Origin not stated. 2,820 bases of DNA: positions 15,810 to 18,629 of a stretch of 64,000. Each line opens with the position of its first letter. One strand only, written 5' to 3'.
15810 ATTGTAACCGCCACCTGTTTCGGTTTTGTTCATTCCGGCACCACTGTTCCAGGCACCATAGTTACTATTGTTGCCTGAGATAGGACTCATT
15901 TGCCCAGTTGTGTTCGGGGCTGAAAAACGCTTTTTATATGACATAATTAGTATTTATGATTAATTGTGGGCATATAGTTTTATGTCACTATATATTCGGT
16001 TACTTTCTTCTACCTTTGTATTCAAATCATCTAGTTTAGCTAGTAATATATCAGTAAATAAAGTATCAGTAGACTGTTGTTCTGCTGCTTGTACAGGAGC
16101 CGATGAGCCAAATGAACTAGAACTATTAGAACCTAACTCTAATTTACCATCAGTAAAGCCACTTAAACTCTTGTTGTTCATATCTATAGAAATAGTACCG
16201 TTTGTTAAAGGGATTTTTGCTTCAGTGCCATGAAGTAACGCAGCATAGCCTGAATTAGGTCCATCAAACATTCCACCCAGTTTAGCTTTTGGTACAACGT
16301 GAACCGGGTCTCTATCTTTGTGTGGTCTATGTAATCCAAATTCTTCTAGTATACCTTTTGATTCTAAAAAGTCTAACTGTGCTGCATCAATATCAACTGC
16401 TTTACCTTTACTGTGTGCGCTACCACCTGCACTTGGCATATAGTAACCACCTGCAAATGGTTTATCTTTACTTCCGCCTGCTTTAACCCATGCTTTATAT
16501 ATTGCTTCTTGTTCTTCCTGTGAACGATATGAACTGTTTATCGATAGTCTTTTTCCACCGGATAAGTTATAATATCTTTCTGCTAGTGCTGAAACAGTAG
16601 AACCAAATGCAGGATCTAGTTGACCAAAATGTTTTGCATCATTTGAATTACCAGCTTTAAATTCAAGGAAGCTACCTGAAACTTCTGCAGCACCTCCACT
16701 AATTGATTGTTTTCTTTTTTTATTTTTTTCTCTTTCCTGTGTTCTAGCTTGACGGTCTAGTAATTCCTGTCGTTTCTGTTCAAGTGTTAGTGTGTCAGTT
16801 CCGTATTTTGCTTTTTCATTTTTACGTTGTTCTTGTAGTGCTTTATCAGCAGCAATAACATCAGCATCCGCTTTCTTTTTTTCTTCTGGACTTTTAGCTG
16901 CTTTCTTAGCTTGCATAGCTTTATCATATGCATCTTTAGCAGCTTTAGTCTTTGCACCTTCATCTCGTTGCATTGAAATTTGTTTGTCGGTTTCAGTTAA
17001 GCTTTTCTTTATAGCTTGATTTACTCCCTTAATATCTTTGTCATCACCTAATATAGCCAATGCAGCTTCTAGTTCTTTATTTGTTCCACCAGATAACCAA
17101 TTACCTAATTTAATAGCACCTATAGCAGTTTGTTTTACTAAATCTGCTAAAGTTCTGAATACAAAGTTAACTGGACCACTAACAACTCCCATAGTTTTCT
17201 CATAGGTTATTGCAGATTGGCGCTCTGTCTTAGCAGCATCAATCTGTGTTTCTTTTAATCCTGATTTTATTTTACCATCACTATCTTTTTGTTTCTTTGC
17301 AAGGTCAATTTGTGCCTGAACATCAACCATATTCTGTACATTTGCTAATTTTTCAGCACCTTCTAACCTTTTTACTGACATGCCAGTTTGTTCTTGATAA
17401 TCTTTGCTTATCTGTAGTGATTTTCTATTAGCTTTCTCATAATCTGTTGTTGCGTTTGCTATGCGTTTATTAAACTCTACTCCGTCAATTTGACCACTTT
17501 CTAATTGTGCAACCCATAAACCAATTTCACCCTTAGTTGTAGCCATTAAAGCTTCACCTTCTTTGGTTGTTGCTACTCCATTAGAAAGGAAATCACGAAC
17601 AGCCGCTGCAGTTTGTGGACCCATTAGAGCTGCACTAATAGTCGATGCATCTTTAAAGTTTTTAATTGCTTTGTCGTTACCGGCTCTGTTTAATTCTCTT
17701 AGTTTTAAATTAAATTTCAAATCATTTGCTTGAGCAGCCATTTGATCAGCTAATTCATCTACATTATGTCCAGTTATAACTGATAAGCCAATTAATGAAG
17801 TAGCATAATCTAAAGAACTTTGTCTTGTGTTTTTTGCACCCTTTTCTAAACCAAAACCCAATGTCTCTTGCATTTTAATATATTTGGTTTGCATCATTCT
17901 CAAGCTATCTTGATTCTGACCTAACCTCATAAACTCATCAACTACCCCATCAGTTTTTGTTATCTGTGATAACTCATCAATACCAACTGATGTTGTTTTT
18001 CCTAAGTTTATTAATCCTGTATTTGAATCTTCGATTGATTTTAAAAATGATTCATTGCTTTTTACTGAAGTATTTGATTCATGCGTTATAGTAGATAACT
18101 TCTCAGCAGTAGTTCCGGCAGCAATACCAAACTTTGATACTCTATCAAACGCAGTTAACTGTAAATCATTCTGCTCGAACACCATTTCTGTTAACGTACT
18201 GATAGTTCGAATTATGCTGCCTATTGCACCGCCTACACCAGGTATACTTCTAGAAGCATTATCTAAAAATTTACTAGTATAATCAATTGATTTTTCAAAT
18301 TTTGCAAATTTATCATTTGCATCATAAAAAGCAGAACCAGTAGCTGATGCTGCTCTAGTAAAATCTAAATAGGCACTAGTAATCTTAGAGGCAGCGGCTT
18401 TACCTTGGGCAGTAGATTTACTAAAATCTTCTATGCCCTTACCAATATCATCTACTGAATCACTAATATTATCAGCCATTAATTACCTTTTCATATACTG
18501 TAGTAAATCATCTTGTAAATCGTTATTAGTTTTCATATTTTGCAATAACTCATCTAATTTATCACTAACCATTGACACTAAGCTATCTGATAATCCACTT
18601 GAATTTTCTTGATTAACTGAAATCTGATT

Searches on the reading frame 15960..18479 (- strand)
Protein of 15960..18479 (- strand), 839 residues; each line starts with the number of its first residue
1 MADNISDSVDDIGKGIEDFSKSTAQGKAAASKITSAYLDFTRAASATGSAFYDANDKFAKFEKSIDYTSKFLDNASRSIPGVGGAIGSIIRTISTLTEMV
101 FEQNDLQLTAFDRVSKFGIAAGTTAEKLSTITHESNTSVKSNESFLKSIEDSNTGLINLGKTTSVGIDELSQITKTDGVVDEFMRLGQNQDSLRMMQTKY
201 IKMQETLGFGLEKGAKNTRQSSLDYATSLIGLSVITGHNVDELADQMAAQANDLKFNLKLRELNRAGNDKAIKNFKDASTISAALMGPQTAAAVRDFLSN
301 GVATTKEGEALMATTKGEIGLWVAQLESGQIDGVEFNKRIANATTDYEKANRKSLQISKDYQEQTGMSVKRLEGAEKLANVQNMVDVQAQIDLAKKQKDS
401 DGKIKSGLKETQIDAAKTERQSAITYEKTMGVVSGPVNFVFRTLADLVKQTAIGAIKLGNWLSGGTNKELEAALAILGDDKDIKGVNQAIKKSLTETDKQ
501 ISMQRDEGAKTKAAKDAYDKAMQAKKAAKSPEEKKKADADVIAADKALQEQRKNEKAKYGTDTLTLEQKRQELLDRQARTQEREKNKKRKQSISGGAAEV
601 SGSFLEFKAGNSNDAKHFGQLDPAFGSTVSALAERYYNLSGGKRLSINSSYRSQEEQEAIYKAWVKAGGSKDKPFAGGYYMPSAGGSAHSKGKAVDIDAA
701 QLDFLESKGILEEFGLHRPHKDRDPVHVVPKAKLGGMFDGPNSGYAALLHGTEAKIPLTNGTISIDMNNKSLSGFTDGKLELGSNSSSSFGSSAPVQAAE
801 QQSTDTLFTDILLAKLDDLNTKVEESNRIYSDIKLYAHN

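Call 6: search_protein_families(library=pfam, proteins=[window:15960-18479:-], max_evalue=0.1)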
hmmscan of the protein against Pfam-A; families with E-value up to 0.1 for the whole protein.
window:15960-18479:- (839 aa): 1 family
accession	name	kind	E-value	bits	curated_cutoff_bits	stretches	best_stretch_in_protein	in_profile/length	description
PF02557.22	VanY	-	1.2e-05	25.5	25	1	642-703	23-80/132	D-alanyl-D-alanine carboxypeptidase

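Call 7: search_protein_families(library=phrogs, proteins=[window:15960-18479:-], max_evalue=0.01)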
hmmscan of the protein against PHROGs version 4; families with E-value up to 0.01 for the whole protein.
window:15960-18479:- (839 aa): 1 family
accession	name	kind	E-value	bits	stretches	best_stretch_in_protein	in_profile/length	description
phrog_13118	-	lysis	4.4e-09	36.1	1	610-732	449-561/888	endolysin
